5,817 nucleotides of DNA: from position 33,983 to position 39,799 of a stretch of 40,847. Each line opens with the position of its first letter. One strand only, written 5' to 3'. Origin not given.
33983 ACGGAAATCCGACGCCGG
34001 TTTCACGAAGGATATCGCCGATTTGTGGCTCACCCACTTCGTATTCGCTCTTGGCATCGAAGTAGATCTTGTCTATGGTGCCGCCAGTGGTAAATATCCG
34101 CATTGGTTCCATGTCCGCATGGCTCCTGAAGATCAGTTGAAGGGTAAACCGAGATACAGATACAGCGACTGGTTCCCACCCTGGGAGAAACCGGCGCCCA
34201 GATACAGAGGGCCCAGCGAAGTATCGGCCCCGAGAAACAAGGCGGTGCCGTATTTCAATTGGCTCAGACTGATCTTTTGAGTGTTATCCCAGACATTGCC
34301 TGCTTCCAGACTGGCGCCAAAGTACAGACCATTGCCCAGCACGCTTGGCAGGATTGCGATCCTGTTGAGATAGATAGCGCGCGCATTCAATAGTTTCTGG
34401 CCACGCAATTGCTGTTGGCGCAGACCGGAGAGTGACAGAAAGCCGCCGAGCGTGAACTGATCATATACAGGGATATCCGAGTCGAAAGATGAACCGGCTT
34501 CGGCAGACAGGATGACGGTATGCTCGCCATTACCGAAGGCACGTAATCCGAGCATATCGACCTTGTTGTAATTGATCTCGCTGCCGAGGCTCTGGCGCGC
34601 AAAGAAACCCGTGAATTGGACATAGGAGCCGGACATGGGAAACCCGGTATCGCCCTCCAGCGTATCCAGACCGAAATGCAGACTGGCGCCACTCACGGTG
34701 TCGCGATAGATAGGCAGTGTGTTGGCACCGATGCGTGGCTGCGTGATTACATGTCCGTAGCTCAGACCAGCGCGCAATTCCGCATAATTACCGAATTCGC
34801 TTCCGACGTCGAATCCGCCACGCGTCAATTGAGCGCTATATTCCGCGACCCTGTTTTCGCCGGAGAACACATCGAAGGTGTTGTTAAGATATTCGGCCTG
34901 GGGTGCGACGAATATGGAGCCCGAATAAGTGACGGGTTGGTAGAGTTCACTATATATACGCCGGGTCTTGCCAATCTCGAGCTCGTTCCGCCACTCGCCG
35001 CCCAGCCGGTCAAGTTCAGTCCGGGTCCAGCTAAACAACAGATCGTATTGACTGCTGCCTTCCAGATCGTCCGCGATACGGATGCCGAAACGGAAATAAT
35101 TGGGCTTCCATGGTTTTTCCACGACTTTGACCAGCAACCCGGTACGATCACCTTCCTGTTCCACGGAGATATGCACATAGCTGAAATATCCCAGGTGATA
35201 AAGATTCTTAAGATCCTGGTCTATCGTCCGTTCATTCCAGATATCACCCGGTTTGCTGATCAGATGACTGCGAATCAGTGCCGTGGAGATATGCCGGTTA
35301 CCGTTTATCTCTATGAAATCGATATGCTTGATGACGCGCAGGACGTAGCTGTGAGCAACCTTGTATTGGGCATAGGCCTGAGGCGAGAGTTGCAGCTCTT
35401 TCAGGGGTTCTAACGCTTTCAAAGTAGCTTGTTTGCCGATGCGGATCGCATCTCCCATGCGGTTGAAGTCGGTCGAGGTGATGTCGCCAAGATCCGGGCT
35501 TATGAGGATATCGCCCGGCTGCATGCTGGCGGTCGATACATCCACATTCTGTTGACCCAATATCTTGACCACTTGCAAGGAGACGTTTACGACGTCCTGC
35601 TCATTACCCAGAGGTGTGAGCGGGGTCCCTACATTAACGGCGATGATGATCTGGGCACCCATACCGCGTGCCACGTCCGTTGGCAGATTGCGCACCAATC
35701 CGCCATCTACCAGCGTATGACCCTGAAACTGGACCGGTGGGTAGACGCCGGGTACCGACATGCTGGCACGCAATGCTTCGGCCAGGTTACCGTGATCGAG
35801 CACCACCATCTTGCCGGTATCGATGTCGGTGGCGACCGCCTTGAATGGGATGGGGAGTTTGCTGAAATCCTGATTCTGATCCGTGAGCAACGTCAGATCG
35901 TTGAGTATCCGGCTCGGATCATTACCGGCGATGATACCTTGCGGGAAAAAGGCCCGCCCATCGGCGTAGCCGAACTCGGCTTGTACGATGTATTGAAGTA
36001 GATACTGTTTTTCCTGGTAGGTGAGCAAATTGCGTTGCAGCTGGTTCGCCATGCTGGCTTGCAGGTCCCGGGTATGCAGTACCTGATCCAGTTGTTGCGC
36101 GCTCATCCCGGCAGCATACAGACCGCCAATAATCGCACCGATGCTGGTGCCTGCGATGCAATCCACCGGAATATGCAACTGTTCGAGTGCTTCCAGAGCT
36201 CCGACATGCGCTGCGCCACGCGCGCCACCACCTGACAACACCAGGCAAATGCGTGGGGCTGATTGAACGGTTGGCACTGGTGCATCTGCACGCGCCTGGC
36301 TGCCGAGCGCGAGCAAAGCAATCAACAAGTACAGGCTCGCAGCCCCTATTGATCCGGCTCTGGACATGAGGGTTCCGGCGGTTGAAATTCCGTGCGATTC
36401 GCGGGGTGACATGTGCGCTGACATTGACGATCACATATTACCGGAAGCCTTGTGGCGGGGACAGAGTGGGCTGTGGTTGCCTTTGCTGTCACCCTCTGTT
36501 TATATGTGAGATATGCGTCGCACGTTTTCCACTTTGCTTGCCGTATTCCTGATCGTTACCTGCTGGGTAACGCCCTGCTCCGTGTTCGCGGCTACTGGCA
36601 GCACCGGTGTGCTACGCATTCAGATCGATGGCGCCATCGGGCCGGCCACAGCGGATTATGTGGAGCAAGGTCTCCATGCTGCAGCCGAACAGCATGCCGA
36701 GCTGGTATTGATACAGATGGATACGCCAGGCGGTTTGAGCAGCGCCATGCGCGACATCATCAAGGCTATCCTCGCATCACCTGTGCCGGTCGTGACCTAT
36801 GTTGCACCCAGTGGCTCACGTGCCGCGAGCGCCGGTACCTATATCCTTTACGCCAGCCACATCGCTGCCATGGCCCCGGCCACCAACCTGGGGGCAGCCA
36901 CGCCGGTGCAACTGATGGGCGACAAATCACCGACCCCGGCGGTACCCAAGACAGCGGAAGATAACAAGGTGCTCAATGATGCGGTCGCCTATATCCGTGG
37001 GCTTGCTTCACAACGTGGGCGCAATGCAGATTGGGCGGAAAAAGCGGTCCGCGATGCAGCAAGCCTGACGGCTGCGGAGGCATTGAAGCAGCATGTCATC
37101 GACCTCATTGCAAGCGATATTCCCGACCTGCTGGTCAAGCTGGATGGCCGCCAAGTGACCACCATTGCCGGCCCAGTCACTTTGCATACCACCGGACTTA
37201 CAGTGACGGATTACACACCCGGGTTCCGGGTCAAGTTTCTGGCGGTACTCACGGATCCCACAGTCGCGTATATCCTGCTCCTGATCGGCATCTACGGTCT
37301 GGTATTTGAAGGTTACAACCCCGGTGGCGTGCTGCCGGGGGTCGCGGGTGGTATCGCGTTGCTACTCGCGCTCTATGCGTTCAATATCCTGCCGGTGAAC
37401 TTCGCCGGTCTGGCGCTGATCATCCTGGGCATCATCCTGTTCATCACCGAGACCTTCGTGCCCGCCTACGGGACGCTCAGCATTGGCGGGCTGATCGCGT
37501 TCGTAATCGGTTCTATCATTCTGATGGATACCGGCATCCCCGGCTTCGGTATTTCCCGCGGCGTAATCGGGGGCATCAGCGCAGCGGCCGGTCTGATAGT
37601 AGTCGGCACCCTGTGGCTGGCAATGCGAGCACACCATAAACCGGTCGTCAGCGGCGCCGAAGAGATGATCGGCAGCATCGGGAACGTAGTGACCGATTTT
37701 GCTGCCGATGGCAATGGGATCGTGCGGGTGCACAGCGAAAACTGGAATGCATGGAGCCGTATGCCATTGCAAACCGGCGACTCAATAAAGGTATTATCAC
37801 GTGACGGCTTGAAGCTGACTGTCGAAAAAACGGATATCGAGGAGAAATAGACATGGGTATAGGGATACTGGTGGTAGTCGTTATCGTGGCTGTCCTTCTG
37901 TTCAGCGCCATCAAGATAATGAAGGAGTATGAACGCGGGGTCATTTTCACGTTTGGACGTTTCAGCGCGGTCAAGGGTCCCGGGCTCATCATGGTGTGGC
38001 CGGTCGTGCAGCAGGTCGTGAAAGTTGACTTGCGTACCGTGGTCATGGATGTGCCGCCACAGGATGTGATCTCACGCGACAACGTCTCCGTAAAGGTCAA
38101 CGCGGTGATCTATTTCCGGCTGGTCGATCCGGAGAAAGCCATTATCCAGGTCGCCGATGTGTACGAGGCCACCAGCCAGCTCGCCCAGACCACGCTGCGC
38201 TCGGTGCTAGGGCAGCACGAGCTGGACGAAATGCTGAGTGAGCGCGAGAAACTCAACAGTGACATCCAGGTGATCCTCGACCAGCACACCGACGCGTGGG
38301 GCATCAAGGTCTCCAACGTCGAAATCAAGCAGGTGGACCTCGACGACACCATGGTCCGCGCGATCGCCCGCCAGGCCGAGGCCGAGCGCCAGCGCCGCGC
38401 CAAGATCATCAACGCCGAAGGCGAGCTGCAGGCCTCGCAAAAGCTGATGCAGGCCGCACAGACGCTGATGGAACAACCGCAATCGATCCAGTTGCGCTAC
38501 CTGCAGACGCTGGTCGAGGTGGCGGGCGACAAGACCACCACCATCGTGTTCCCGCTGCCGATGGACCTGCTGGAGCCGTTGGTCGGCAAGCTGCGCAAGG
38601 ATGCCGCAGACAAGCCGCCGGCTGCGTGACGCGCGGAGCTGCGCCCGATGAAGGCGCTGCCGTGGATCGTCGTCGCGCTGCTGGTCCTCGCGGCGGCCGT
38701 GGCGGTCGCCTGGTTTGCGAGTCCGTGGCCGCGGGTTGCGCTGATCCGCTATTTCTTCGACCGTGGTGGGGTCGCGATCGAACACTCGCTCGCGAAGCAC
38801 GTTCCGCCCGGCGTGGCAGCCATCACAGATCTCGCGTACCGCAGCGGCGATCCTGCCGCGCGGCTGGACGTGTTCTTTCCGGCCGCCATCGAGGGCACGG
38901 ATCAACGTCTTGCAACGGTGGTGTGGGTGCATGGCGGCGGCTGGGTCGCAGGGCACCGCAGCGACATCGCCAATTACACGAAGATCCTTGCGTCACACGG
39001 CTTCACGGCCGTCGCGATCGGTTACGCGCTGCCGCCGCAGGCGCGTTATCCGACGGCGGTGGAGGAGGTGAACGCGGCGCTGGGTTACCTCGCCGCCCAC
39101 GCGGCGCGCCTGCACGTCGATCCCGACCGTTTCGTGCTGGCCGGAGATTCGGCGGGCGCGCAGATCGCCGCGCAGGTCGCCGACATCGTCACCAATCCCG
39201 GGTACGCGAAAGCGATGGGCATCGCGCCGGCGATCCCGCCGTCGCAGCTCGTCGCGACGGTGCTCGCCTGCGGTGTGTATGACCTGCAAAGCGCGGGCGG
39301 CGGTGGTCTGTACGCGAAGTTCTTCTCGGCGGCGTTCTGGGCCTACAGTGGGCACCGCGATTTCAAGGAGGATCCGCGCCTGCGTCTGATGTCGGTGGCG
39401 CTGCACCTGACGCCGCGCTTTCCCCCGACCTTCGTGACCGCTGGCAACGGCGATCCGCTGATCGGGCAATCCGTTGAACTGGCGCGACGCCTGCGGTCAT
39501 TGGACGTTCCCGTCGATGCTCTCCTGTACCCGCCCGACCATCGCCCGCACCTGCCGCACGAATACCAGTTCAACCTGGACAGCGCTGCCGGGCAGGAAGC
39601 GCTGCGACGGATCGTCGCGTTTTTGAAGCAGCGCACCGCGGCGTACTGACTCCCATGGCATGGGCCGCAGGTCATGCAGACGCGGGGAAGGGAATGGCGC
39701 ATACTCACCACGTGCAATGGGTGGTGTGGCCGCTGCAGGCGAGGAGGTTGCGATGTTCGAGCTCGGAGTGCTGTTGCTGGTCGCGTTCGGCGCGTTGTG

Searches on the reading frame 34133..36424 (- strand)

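Call 8: search_protein_families(library=pfam, proteins=[window:34133-36424:-], max_evalue=0.001)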
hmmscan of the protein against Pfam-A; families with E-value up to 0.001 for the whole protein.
window:34133-36424:- (763 aa): 3 families
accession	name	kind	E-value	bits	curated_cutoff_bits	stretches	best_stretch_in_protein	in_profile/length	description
PF01734.28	Patatin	-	3.2e-34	119.2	27.7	1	61-252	1-190/191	Patatin-like phospholipase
PF07244.20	POTRA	-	3.7e-09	37.6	21.3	1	368-437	3-79/79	Surface antigen variable number repeat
PF01103.29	Omp85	-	1.2e-08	35.3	24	1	514-743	37-301/325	Omp85 superfamily domain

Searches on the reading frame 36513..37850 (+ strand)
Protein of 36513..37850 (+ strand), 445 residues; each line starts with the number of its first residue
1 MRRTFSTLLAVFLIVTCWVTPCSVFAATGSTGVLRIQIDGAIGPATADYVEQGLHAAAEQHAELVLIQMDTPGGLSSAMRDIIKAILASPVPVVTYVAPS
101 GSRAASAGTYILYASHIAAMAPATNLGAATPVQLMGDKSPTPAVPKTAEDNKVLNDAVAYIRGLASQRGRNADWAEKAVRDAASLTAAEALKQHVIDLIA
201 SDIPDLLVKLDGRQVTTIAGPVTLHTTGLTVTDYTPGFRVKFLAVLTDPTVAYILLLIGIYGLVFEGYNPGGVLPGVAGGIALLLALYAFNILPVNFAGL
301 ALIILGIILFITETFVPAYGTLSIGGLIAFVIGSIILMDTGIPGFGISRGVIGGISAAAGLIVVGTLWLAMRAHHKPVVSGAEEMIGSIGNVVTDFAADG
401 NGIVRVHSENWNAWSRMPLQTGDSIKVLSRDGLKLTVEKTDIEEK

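Call 89: search_protein_families(library=pfam, proteins=[window:36513-37850:+], max_evalue=0.001)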
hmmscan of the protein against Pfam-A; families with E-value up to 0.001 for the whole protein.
window:36513-37850:+ (445 aa): 3 families
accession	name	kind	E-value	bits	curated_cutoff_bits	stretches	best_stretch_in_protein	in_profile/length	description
PF24961.1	NfeD_membrane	-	1.2e-23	83.8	26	1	250-368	1-118/119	NfeD integral membrane domain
PF25145.1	NfeD1b_N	-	1.6e-17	64.2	40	1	33-200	2-156/189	NfeD1b, N-terminal domain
PF01957.25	NfeD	-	8.6e-12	45.5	29.1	1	382-439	1-57/57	NfeD-like C-terminal, partner-binding domain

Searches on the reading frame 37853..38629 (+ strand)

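Call 89: search_protein_families(library=pfam, proteins=[window:37853-38629:+], max_evalue=0.001)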
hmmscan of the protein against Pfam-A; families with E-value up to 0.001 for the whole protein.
window:37853-38629:+ (258 aa): 1 family
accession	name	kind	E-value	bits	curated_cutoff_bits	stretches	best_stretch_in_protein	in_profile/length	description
PF01145.31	Band_7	-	1.3e-41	143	23.6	1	22-191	2-175/176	SPFH domain / Band 7 family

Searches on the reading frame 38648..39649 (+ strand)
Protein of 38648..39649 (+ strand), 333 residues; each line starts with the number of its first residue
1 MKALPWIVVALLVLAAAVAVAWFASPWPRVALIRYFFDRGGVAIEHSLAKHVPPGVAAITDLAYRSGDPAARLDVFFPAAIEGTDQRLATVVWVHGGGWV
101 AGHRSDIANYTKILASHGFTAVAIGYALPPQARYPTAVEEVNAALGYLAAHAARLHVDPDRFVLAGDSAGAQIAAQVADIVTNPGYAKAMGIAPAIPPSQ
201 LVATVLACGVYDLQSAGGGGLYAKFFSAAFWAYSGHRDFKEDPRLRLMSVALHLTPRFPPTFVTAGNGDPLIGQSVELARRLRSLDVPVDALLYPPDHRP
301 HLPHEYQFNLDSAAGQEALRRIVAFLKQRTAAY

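Call 89: search_protein_families(library=pfam, proteins=[window:38648-39649:+], max_evalue=0.001)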
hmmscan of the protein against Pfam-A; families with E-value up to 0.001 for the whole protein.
window:38648-39649:+ (333 aa): 3 families
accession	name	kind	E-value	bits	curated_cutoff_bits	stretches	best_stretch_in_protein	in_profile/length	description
PF07859.19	Abhydrolase_3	-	2.1e-29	103.3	25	1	91-295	1-202/210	alpha/beta hydrolase fold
PF20434.5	BD-FAE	-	1.6e-24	87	26.8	1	73-282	1-215/215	BD-FAE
PF00135.34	COesterase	-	5.2e-06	26.1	27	1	73-175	88-198/515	Carboxylesterase family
